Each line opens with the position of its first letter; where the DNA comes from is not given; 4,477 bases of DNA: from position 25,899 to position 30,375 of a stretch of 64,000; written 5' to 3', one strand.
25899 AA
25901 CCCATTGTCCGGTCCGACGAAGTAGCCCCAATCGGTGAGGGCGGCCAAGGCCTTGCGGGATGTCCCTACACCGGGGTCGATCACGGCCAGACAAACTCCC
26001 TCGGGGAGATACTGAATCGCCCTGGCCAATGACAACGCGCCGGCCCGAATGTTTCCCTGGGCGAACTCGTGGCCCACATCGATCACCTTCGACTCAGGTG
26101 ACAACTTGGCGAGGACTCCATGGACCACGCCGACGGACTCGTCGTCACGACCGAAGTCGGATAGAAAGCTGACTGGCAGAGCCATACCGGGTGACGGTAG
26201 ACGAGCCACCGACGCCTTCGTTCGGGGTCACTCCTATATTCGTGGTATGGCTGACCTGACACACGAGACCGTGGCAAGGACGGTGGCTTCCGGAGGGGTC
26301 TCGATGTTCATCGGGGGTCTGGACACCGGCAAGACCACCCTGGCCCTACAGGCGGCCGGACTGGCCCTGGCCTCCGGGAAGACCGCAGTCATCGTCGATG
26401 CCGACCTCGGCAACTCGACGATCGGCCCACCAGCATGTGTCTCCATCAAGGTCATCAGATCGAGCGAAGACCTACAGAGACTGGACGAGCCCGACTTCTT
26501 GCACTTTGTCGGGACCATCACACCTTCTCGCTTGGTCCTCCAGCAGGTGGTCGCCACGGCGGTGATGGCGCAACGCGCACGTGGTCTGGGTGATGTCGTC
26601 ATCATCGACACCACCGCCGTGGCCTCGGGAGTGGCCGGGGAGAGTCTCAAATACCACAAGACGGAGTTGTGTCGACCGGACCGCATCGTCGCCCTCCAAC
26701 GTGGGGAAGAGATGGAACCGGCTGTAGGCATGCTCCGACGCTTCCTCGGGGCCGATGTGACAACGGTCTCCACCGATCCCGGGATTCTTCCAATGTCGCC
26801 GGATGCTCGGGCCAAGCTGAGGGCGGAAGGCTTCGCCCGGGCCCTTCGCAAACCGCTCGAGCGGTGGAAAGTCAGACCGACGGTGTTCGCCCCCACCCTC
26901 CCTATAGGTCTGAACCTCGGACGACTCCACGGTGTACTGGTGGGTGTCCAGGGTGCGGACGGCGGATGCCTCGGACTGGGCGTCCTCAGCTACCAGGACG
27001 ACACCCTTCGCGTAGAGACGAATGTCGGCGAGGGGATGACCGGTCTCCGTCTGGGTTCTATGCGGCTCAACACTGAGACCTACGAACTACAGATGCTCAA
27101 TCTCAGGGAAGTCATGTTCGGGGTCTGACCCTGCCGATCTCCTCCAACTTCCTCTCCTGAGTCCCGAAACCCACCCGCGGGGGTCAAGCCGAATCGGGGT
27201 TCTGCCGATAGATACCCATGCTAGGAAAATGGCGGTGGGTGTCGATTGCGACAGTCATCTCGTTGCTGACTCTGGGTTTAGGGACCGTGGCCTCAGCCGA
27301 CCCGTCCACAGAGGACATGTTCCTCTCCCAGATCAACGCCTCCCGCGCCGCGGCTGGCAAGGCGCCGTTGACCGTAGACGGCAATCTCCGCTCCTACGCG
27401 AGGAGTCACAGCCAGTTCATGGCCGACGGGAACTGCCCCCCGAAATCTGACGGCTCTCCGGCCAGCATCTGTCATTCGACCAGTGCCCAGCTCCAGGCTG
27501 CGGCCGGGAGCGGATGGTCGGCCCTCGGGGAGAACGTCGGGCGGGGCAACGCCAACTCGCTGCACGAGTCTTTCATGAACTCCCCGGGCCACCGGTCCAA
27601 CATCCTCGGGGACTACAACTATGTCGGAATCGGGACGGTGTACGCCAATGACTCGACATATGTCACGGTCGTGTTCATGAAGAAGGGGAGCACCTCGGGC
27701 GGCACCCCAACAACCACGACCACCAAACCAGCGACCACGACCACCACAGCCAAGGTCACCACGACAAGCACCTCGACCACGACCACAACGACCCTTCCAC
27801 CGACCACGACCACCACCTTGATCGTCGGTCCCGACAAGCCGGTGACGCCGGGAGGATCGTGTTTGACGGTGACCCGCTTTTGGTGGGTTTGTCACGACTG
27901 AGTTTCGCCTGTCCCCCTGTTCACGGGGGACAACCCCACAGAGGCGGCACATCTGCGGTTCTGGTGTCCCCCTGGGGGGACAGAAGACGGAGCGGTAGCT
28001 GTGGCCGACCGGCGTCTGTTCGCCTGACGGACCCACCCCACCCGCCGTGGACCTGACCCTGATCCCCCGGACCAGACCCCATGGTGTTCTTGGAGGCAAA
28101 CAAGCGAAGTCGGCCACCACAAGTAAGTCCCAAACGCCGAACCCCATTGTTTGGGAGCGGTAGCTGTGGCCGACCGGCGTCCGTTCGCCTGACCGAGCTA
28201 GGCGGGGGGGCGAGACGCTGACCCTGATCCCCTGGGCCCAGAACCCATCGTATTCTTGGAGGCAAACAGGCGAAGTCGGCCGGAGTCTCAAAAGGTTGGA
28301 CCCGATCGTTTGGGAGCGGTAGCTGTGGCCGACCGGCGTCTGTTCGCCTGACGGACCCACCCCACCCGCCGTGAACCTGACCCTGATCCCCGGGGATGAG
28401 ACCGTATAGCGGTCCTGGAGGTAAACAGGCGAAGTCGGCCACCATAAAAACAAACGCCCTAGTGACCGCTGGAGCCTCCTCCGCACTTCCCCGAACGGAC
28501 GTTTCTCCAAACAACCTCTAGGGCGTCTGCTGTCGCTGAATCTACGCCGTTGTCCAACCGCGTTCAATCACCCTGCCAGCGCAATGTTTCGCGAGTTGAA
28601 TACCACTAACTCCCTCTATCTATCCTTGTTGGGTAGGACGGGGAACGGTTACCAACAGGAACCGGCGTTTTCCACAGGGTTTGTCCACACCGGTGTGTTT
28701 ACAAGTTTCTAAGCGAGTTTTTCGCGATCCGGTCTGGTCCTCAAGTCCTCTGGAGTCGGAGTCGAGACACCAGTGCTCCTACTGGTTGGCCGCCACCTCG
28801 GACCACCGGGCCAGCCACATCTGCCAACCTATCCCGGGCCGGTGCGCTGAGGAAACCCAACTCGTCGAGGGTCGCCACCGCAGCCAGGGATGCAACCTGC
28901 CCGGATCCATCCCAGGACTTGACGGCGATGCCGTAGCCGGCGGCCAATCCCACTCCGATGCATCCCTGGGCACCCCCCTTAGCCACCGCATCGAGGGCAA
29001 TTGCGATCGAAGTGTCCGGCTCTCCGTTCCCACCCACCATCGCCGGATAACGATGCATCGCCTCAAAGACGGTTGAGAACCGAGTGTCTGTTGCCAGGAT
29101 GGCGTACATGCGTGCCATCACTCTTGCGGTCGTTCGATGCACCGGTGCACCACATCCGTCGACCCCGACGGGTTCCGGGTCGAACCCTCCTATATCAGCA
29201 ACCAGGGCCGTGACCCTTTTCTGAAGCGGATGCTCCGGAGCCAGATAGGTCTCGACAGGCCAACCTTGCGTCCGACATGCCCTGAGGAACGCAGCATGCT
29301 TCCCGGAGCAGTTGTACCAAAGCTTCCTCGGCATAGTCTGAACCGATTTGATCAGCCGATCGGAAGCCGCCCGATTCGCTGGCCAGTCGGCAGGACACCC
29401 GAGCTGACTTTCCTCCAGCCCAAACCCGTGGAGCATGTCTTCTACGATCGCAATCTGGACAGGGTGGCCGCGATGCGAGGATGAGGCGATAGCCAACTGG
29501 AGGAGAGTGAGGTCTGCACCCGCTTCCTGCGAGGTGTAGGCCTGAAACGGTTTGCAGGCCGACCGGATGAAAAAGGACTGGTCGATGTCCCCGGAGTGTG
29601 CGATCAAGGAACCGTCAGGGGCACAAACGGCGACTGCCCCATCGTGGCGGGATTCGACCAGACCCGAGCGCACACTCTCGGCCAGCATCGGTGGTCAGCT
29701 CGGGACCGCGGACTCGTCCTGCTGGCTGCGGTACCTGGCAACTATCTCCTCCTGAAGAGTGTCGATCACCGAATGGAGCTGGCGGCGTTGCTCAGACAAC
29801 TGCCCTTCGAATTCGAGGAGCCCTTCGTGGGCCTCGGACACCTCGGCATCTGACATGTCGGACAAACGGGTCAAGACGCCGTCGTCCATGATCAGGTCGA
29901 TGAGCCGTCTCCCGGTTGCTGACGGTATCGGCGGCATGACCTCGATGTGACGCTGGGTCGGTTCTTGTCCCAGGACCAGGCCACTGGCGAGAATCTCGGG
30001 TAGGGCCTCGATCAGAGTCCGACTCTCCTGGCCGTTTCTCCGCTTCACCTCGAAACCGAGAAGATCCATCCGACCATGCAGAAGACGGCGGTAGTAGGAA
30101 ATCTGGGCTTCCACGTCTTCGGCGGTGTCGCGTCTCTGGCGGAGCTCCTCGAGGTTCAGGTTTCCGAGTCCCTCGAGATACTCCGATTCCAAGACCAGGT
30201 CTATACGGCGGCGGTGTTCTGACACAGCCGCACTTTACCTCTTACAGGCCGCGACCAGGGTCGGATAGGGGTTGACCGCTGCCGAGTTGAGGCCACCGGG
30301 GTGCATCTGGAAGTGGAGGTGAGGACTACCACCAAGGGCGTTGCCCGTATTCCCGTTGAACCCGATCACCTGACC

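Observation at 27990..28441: Three tandem ~160-nt units with long-range complementarity and copy-specific hairpins in an 840-nt gene-free gap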

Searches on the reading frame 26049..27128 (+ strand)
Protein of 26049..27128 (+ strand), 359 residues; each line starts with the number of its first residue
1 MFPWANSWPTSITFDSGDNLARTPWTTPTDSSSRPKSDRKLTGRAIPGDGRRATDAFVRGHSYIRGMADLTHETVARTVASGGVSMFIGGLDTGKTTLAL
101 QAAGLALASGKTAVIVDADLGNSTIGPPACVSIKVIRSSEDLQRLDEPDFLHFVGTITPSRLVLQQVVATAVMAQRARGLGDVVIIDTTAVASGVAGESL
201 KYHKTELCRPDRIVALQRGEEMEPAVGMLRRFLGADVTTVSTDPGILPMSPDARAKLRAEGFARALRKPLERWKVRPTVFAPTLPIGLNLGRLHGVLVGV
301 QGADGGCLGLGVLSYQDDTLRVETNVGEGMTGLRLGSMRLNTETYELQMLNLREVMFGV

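Call 37: search_protein_families(library=pfam, proteins=[window:26049-27128:+], max_evalue=0.00001)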
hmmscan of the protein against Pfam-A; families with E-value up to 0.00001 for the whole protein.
window:26049-27128:+ (359 aa): 1 family
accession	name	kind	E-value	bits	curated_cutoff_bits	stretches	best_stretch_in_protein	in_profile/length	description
PF16575.11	CLP1_P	-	8.6e-24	84.8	26.6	1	89-261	1-181/188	mRNA cleavage and polyadenylation factor CLP1 P-loop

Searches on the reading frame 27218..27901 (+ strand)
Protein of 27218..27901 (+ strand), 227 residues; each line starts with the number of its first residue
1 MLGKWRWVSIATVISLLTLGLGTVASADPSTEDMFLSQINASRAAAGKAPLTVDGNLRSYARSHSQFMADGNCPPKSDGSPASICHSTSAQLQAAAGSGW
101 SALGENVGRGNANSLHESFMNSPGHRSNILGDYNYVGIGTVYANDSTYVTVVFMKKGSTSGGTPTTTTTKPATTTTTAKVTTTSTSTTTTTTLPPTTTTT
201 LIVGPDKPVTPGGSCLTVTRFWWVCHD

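Call 37: search_protein_families(library=pfam, proteins=[window:27218-27901:+], max_evalue=0.00001)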
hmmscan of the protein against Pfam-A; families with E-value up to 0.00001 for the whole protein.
window:27218-27901:+ (227 aa): 1 family
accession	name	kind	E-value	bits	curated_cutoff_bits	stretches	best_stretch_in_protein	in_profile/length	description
PF00188.32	CAP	-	2.5e-13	51.4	21.1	1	36-152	1-116/117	Cysteine-rich secretory protein family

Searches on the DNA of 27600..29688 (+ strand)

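Call 4: search_rna_families(source=window, start=27600, end=29000, threshold=evalue, max_evalue=10, show_alignments=5)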
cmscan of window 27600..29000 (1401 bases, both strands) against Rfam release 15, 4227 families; matches with E-value up to 10: 1.
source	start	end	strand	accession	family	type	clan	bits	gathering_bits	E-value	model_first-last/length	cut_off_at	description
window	27961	28077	-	RF02169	PVT1_6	Gene; lncRNA;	-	17.5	45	2.6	1-113/113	no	Pvt1 oncogene conserved region 6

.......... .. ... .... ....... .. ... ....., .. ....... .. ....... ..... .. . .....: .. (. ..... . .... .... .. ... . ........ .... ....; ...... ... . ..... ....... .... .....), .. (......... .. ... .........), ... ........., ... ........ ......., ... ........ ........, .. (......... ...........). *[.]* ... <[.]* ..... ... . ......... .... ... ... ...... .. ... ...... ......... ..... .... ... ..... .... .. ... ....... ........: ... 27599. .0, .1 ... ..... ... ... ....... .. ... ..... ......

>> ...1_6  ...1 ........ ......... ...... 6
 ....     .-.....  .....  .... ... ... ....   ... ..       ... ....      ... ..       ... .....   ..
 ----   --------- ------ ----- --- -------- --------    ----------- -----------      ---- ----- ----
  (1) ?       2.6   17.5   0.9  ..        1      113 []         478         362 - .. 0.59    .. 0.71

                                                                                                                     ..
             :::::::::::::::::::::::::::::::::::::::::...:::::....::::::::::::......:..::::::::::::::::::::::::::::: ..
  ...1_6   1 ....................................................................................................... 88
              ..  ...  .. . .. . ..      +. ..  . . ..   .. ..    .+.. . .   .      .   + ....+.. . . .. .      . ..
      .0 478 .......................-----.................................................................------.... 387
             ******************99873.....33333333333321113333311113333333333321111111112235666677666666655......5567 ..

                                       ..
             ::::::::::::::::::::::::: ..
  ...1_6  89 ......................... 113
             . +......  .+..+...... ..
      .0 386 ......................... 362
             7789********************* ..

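Call 30: search_dna_similar(query=window:27980-28450:+, collection=plasmids, mode=distant, max_evalue=0.01, max_rows=20)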
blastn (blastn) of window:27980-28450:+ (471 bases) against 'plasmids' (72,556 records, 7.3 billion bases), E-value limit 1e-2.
No match.

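Call 31: search_dna_similar(query=window:27980-28450:+, collection=phages, mode=distant, max_evalue=0.01, max_rows=20)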
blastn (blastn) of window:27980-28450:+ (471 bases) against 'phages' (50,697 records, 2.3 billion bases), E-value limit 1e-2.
No match.

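Call 64: search_rna_families(sources=[L152, L155, L154, L135], threshold=evalue, max_evalue=1)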
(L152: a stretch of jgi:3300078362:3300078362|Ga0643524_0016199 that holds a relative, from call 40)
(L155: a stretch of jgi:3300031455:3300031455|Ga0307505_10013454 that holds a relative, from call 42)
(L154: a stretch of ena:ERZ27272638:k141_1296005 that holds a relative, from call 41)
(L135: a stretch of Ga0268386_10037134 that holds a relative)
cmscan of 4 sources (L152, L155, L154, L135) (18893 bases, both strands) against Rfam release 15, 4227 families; matches with E-value up to 1: 1.
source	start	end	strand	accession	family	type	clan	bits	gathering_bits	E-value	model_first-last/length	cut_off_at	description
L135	3013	3072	+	RF00784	mir-486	Gene; miRNA;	-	21.4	69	0.83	1-68/68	no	mir-486 microRNA precursor family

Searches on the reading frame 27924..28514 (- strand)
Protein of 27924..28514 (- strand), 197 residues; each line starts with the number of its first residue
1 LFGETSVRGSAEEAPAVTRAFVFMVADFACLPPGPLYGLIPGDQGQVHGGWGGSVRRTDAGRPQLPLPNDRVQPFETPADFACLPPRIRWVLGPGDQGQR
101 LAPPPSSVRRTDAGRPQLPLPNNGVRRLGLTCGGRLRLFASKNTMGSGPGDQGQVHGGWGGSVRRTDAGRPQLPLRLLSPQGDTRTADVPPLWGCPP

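Call 32: find_homologous_proteins(query=window:27924-28514:-, max_evalue=10)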
Query seq(197 aa): 803 candidates shared short words with the query, none scored E <= 10.

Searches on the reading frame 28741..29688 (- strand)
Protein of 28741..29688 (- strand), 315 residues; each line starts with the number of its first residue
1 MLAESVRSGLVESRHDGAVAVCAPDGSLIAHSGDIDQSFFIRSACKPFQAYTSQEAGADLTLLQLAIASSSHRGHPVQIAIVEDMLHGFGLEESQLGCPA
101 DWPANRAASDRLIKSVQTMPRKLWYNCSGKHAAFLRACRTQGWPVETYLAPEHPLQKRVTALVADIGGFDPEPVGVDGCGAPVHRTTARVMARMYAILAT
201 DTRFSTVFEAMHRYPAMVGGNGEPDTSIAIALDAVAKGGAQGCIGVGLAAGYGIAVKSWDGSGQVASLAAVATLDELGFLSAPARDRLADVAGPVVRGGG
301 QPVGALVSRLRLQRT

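Call 19: find_encoding_contigs(protein=window:28741-29688:-, flank=3000, max_places=8)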
Protein window:28741-29688:- (315 aa): 1 contig read that carries it; 1 place shown.
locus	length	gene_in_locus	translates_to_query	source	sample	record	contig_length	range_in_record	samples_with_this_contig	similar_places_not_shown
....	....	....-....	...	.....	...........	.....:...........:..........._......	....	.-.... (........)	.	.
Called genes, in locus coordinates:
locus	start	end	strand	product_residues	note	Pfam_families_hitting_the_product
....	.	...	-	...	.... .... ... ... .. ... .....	-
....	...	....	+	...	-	-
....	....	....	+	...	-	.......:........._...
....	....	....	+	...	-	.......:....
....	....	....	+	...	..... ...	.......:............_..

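Call 37: search_protein_families(library=pfam, proteins=[window:28741-29688:-], max_evalue=0.00001)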
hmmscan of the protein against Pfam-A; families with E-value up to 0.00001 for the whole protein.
window:28741-29688:- (315 aa): 1 family
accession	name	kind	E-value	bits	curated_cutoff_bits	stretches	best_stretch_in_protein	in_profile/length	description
PF06089.17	Asparaginase_II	-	2.4e-89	299.9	25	1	4-306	2-320/322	L-asparaginase II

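Call 38: find_homologous_proteins(query=window:28741-29688:-, max_evalue=1e-60)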
Query window:28741-29688:- (315 aa): 1051 proteins with E <= 1e-60 among 8000 candidates; the best 120 are listed.
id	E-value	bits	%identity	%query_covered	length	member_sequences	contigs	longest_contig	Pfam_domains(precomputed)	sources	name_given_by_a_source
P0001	4.3e-207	704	100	100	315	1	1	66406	PF06089.18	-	-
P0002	4.1e-150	517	75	99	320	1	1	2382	PF06089.18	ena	-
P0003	2.3e-141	488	69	99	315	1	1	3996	PF06089.18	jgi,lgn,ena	-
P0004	2.6e-135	468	67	99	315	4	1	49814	PF06089.18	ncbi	-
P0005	7.2e-135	467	67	100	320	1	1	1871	PF06089.18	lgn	-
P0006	3.2e-133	462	67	99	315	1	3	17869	PF06089.18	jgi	jgi:L-asparaginase II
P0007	1.0e-132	460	67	99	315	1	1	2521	PF06089.18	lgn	-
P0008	1.8e-129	449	65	99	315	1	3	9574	PF06089.18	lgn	-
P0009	1.3e-127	443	63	99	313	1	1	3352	PF06089.18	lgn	-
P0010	2.4e-123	429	63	100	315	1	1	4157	PF06089.18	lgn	-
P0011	3.8e-121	422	62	99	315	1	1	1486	PF06089.18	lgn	-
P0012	2.6e-120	419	62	99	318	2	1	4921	PF06089.18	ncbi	-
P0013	1.7e-119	417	62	99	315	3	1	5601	PF06089.18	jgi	jgi:L-asparaginase II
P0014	1.9e-119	416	62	100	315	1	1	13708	PF06089.18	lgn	-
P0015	4.0e-119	415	61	99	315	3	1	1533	PF06089.18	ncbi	-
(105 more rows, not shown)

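Call 39: find_encoding_contigs(protein=P0004, flank=10000, max_places=3)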
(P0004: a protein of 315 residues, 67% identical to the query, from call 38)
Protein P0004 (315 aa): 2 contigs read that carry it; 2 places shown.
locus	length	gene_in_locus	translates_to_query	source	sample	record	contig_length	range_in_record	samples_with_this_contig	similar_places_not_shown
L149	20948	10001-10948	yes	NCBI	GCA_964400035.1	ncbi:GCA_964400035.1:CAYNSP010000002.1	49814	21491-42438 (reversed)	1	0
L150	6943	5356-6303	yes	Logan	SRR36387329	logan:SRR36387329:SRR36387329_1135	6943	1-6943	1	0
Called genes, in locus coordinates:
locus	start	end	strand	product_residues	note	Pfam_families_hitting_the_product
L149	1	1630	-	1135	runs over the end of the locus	PF08471:Ribonuc_red_2_N, PF02867:Ribonuc_red_lgC, PF12637:TSCPD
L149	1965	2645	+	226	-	PF20128:DUF6518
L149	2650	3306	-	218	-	PF19700:DUF6198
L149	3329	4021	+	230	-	PF02754:CCG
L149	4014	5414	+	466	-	PF02589:LUD_dom, PF13187:Fer4_9 (faint), PF00037:Fer4 (faint), PF13183:Fer4_8, PF13237:Fer4_10 (faint), PF12798:Fer4_3 (faint), PF12838:Fer4_7 (faint), PF13534:Fer4_17 (weak)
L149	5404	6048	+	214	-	PF02589:LUD_dom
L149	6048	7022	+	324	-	PF03096:Ndr, PF00561:Abhydrolase_1, PF12146:Hydrolase_4, PF12697:Abhydrolase_6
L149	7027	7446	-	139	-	-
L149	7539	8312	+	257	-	-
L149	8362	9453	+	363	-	PF01551:Peptidase_M23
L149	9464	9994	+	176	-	PF22802:RsiG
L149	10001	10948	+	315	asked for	PF06089:Asparaginase_II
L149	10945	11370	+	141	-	PF10722:YbjN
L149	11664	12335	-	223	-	PF00188:CAP, PF01456:Mucin (weak)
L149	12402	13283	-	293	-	PF16575:CLP1_P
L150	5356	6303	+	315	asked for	PF06089:Asparaginase_II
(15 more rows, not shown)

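Call 40: find_encoding_contigs(protein=P0006, flank=10000, max_places=3)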
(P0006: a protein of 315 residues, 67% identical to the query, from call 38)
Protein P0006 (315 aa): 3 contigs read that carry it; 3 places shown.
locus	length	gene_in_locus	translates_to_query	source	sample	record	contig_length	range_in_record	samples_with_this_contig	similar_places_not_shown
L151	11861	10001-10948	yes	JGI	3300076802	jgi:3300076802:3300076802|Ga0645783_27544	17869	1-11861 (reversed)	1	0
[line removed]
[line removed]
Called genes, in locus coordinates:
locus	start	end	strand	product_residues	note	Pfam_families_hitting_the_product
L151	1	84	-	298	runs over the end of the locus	PF18165:pP_pnuc_1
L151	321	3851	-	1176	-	PF08471:Ribonuc_red_2_N, PF02867:Ribonuc_red_lgC, PF12637:TSCPD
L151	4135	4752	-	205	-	PF19700:DUF6198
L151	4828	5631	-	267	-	PF00106:adh_short, PF01370:Epimerase (faint), PF08659:KR, PF23441:SDR (weak), PF13561:adh_short_C2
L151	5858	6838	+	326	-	PF00561:Abhydrolase_1, PF12146:Hydrolase_4 (weak), PF12697:Abhydrolase_6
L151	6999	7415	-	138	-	-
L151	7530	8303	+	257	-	-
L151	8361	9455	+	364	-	PF01551:Peptidase_M23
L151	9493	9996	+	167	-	PF22802:RsiG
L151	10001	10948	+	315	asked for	PF06089:Asparaginase_II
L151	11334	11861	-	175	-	?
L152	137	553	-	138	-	-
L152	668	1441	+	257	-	-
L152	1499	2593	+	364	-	PF01551:Peptidase_M23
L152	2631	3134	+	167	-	PF22802:RsiG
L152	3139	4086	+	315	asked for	PF06089:Asparaginase_II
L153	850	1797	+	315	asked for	PF06089:Asparaginase_II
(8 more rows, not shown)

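Call 41: find_encoding_contigs(protein=P0002, flank=10000, max_places=3)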
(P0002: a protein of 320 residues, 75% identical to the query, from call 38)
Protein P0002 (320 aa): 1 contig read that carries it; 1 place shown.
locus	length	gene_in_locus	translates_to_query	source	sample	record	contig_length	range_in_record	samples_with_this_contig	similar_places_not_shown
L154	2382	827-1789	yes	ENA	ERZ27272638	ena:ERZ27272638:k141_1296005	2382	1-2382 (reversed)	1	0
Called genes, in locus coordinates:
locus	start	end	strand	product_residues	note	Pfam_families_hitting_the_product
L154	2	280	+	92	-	?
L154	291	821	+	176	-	PF22802:RsiG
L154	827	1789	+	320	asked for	PF06089:Asparaginase_II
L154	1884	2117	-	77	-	-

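Call 42: find_encoding_contigs(protein=P0003, flank=10000, max_places=3)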
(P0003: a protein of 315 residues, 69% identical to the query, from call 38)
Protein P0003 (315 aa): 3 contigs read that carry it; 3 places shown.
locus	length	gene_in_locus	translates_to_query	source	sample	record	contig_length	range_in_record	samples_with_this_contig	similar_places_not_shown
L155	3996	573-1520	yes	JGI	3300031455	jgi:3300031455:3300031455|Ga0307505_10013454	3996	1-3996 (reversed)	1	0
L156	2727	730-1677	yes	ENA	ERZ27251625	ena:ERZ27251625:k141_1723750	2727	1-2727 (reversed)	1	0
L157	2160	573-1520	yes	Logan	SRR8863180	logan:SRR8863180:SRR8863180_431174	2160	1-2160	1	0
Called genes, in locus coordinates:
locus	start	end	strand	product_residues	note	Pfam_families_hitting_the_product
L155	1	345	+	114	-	?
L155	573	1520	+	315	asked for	PF06089:Asparaginase_II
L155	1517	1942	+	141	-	PF10722:YbjN (weak)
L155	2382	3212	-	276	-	PF13340:DUF4096, PF01609:DDE_Tnp_1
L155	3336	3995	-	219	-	?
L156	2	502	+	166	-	?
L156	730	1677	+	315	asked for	PF06089:Asparaginase_II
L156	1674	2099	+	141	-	PF10722:YbjN (weak)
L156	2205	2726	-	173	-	?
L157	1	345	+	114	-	?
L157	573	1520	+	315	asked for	PF06089:Asparaginase_II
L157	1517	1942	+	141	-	PF10722:YbjN (weak)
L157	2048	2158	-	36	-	?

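Call 82: find_encoding_contigs(protein=P0005, flank=5000, max_places=5)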
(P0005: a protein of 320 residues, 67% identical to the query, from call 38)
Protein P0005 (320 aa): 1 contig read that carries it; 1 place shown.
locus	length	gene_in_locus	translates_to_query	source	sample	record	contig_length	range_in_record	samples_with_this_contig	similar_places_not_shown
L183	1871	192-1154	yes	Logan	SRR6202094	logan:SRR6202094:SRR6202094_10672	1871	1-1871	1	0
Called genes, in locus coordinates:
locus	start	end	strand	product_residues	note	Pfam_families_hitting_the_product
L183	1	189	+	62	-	?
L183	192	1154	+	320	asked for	PF06089:Asparaginase_II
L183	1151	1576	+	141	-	PF10722:YbjN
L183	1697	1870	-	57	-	?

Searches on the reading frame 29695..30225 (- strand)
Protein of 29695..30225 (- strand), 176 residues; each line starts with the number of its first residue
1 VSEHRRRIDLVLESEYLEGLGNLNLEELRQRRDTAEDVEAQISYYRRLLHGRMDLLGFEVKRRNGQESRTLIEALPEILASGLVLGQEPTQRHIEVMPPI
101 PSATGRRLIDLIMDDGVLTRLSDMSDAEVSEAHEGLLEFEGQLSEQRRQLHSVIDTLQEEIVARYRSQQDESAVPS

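Call 37: search_protein_families(library=pfam, proteins=[window:29695-30225:-], max_evalue=0.00001)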
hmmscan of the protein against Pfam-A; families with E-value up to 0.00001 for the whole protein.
window:29695-30225:- (176 aa): 1 family
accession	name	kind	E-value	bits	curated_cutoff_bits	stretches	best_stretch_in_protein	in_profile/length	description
PF22802.1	RsiG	-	6.2e-25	87.1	27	2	15-79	2-65/65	RsiG-like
